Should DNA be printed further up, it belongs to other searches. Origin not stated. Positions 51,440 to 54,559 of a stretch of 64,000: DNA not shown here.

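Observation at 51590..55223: Large secreted PKD-domain protein with a probably inactive lipase-like domain, adjacent to a permease-less MacB-type ABC ATPase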

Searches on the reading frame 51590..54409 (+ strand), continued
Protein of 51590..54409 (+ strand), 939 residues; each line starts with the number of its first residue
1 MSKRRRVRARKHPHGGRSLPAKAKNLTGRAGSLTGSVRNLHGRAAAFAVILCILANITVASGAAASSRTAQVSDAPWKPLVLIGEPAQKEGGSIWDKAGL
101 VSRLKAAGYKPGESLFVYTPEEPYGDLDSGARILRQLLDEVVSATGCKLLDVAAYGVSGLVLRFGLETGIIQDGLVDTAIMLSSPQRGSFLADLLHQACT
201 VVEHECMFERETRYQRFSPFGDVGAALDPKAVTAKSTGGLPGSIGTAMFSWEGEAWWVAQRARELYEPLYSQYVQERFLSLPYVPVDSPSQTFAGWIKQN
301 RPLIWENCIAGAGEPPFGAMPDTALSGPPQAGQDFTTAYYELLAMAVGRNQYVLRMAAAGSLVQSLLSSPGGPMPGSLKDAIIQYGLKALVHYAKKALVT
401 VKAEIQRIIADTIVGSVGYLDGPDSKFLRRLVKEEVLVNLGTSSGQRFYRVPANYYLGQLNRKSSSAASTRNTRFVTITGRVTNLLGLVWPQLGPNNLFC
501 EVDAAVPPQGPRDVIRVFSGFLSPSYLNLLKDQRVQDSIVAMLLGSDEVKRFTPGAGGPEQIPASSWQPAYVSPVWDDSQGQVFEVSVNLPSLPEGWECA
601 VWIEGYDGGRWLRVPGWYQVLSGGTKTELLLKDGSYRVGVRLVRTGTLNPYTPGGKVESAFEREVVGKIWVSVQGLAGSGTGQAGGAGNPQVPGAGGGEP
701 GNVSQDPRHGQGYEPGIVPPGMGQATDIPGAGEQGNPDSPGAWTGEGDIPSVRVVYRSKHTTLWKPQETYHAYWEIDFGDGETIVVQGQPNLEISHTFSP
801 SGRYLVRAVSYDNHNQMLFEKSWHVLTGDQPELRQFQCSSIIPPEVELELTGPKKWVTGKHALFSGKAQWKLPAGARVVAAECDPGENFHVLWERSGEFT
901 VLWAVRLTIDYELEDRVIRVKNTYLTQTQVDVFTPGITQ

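Call 36: predict_structure(alignment_id=A1)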
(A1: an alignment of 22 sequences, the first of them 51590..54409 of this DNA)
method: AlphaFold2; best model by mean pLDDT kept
length: 939 residues; sequences in the alignment: 22
mean_pLDDT: 64.7   pTM: 0.45
mean pLDDT of the five models: 64.7, 64.5, 63.8, 63.1, 61.5
residues with pLDDT >= 90: 157; 70-90: 300; 50-70: 162; < 50: 320
segments of 3 or more residues with pLDDT < 50: 1-36, 58-75, 186-229, 233-236, 279-289, 311-335, 357-373, 392-454, 490-500, 521-525, 653-655, 678-747, 936-939
pLDDT, mean of each block of 10 residues (from residue 1): 32 34 29 44 66 56 31 59 75 79 88 88 78 92 87 88 89 90 57 40 35 33 42 51 51 59 73 60 40 67 64 36 38 46 62 50 46 53 56 46 40 35 35 35 36 55 81 88 54 43 75 84 57 86 75 69 90 75 83 84 85 85 86 87 72 55 85 69 31 29 30 25 27 28 44 71 88 92 86 89 90 90 88 89 92 86 93 89 92 85 94 87 93 57
secondary structure, 60 per line:
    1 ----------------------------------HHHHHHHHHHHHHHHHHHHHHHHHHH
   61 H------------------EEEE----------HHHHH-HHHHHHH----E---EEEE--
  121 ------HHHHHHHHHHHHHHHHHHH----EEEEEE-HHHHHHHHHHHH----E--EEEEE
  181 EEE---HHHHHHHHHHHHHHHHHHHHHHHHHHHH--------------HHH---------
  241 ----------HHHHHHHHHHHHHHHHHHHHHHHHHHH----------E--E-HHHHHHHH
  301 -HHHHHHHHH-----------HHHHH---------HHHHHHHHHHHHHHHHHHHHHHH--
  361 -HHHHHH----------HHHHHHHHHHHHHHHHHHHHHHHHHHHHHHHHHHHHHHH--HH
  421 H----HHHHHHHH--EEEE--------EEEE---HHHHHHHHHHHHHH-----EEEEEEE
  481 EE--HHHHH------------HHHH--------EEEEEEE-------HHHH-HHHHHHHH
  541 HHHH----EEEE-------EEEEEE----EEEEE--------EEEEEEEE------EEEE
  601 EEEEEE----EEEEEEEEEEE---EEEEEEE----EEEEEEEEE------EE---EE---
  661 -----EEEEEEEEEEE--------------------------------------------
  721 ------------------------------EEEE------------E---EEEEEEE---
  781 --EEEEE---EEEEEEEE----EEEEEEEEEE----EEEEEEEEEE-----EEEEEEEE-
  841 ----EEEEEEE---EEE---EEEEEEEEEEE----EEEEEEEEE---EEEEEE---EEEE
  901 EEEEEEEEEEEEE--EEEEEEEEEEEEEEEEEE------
elements in order (helices of 4 or more, strands of 3 or more residues): H35-61 E80-83 H94-98 H100-106 E115-118 H127-145 E150-155 H157-168 E176-183 H187-214 H251-277 H293-300 H302-310 H322-326 H336-358 H362-367 H378-416 H426-433 E436-439 E448-451 H455-468 E474-482 H485-489 H502-505 E514-520 H528-531 H533-544 E549-552 E560-565 E570-574 E583-590 E597-606 E611-621 E625-631 E636-644 E666-676 E751-754 E771-777 E783-787 E791-798 E803-812 E817-826 E832-839 E845-851 E855-857 E861-871 E876-884 E888-893 E897-913 E916-933

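Call 38: fold_search(model_id=the predicted structure, library=pdb)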
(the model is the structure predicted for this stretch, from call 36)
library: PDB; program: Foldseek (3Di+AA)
matches with E <= 10: 1749; with E <= 0.001: 26
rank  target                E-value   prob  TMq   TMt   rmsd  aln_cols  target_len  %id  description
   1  3pdd                  8.4e-05  0.98  0.07  0.25  18.9       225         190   12  Structures of Clostridium thermocellum CbhA fibronectin(III)-like modules (released 2011-11-23)
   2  1l0q_A                2.3e-04  0.99  0.07  0.15  14.1       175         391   14  Tandem YVTN beta-propeller and PKD domains from an archaeal surface layer protein (released 2002-11-06)
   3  8yzn                  2.8e-04  0.95  0.15  0.26  23.3       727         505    8  Crystal structural analysis of PaL (released 2024-04-17)
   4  9pzi_G                3.5e-04  1.00  0.09  0.46   5.5       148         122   10  Crystal Structure of synthetic antibody COP-2 in complex with the C-terminal domain of Clostridium perfringens enterot (released 2025-08-20)
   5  5b2g_F                3.7e-04  1.00  0.09  0.47   5.4       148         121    9  Crystal structure of human claudin-4 in complex with C-terminal fragment of Clostridium perfringens enterotoxin (released 2016-10-05)
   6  1qge_D                4.6e-04  1.00  0.11  0.43   4.2       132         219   21  NEW CRYSTAL FORM OF PSEUDOMONAS GLUMAE (FORMERLY CHROMOBACTERIUM VISCOSUM ATCC 6918) LIPASE (released 1999-05-06)
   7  9pzi_H                4.6e-04  1.00  0.09  0.43   6.4       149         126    9  Crystal Structure of synthetic antibody COP-2 in complex with the C-terminal domain of Clostridium perfringens enterot (released 2025-08-20)
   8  4hg6_B                4.6e-04  0.75  0.08  0.11  19.9       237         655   14  Structure of a cellulose synthase - cellulose translocation intermediate (released 2012-12-19)
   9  6nkc_A                5.1e-04  1.00  0.10  0.49   3.2       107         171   20  Crystal Structure of the Lipase Lip_vut1 from Goat Rumen metagenome. (released 2020-01-22)
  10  6nkc_B                5.1e-04  1.00  0.10  0.49   3.2       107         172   20  Crystal Structure of the Lipase Lip_vut1 from Goat Rumen metagenome. (released 2020-01-22)
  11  7kp4_B                5.1e-04  1.00  0.09  0.46   5.0       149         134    9  Crystal structure of human claudin-4 in complex with Clostridium perfringens enterotoxin C-terminal domain (released 2020-12-09)
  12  5b2g_D                5.1e-04  1.00  0.09  0.45   5.9       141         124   11  Crystal structure of human claudin-4 in complex with C-terminal fragment of Clostridium perfringens enterotoxin (released 2016-10-05)
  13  3d2a                  5.4e-04  1.00  0.10  0.47   2.9       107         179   21  Structure of 1-17A4, a thermostable mutant of Bacillus subtilis lipase obtained through directed evolution (released 2008-06-03)
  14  8yzo                  6.1e-04  0.92  0.15  0.26  22.0       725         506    8  Crystal structural analysis of PaL mutant L297M (released 2024-04-17)
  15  1isp                  6.5e-04  1.00  0.10  0.47   2.9       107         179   21  Crystal structure of Bacillus subtilis lipase at 1.3A resolution (released 2002-12-19)
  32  1i6w_B                1.1e-03  1.00  0.10  0.46   3.2       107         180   21  THE CRYSTAL STRUCTURE OF BACILLUS SUBTILIS LIPASE: A MINIMAL ALPHA/BETA HYDROLASE ENZYME (released 2001-05-23)
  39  1i6w_A                1.4e-03  1.00  0.10  0.47   2.9       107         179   21  THE CRYSTAL STRUCTURE OF BACILLUS SUBTILIS LIPASE: A MINIMAL ALPHA/BETA HYDROLASE ENZYME (released 2001-05-23)
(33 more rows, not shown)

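Call 39: search_protein_representatives(alignment_id=A1)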
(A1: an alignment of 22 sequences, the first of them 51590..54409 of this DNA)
Query: 22 sequences, 894 profile positions. Proteins with E-value up to 0.001 (for the whole library): 1281; up to 1e-10: 255; up to 1e-30: 123. The best 150 are listed.
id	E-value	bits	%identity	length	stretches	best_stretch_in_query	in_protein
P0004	0.0e+00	1421.1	-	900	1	7-894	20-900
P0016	0.0e+00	1233.9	-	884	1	10-894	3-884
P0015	0.0e+00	1221.5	-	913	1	13-894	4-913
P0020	0.0e+00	1139.3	-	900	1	6-893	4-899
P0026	0.0e+00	1050.9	-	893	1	39-894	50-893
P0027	0.0e+00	1025.7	-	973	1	56-894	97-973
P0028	2.6e-298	1008.6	-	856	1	18-894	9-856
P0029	2.1e-296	1002.3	-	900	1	17-894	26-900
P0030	2.2e-286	969.1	-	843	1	11-893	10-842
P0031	1.2e-271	920.3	-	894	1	11-894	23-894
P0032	1.7e-261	886.8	-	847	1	71-894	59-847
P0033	3.8e-258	875.7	-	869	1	20-892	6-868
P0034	2.3e-148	512.5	-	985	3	12-571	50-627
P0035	6.2e-148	511.0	-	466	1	449-894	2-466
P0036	7.0e-147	507.6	-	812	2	12-724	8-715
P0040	1.6e-107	377.3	-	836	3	414-891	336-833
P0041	1.1e-100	354.7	-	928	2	226-893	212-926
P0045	3.9e-92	326.4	-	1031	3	61-552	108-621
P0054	4.1e-85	303.2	-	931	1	43-893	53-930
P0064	3.3e-80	286.9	-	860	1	17-893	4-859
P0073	1.3e-72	261.8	-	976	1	52-892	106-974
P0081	6.3e-67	243.0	-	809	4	708-891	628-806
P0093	2.1e-61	224.7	-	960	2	39-783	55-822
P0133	1.7e-34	135.7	-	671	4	16-172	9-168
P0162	1.1e-23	100.0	-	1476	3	42-164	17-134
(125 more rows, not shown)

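Call 41: find_encoding_contigs(protein=P0073, flank=10000, max_places=2)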
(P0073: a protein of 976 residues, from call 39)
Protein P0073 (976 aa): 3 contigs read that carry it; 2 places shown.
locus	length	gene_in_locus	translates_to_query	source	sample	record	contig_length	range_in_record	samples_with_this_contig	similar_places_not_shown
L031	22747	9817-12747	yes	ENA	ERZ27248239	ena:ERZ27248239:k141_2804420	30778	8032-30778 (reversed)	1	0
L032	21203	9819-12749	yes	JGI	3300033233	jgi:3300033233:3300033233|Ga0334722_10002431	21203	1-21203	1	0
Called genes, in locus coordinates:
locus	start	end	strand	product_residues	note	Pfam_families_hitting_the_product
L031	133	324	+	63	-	-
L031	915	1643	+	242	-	PF00392:GntR, PF07702:UTRA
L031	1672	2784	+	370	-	PF02608:Bmp, PF13407:Peripla_BP_4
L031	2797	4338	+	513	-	PF00005:ABC_tran, PF13304:AAA_21 (faint), PF00005:ABC_tran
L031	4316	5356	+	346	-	PF02653:BPD_transp_2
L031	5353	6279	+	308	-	PF02653:BPD_transp_2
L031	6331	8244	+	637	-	PF01663:Phosphodiest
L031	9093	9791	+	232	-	-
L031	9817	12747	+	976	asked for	PF01674:Lipase_2 (faint), PF00561:Abhydrolase_1 (weak)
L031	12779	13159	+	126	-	-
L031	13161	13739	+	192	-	PF02683:DsbD_TM, PF13386:DsbD_2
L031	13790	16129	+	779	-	PF04023:FeoA, PF01926:MMR_HSR1, PF02421:FeoB_N, PF07670:Gate, PF07664:FeoB_C, PF07670:Gate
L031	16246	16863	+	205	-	PF07187:DUF1405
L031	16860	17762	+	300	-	-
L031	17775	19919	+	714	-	PF18949:DUF5693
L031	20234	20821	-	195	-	PF17898:GerD (weak)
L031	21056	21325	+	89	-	PF02583:Trns_repr_metal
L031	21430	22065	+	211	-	PF00085:Thioredoxin, PF13098:Thioredoxin_2 (faint)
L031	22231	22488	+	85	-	-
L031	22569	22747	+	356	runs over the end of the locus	PF01790:LGT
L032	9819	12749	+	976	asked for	PF01674:Lipase_2 (faint), PF00561:Abhydrolase_1 (weak)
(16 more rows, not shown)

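Call 44: find_encoding_contigs(protein=P0041, flank=10000, max_places=1)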
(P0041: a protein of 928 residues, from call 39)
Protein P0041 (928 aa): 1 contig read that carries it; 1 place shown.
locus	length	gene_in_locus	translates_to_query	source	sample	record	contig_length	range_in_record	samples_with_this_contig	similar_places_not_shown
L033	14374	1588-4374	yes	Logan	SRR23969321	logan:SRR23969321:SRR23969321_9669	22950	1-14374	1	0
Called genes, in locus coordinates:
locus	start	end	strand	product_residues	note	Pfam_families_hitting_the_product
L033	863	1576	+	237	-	-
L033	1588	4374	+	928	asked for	PF24096:DUF7379 (weak)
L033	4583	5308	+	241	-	PF02683:DsbD_TM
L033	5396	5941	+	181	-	PF00578:AhpC-TSA, PF08534:Redoxin, PF00085:Thioredoxin, PF13098:Thioredoxin_2 (weak), PF13905:Thioredoxin_8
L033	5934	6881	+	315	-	-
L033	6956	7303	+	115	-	PF02583:Trns_repr_metal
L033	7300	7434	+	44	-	-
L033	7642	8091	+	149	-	PF03100:CcmE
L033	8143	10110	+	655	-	PF01578:Cytochrom_C_asm, PF16327:CcmF_C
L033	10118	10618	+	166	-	-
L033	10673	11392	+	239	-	PF00005:ABC_tran, PF13304:AAA_21 (weak)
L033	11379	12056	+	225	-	PF01061:ABC2_membrane, PF03379:CcmB, PF12698:ABC2_membrane_3 (weak)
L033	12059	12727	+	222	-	PF01578:Cytochrom_C_asm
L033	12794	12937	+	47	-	-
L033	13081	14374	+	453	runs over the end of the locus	PF00682:HMGL-like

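Call 45: find_encoding_contigs(protein=P0054, flank=10000, max_places=1)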
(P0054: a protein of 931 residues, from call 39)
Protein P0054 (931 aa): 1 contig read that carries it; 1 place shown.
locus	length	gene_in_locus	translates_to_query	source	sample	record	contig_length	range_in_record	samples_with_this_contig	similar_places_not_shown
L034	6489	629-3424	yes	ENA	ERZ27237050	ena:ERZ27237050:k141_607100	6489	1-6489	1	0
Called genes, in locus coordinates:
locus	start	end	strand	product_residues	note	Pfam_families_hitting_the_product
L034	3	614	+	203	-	?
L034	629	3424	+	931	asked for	PF18911:PKD_4 (weak), PF00801:PKD (weak)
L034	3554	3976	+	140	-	PF03100:CcmE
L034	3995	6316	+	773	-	PF01578:Cytochrom_C_asm, PF16327:CcmF_C, PF13248:Zn_ribbon_3 (weak)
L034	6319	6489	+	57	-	?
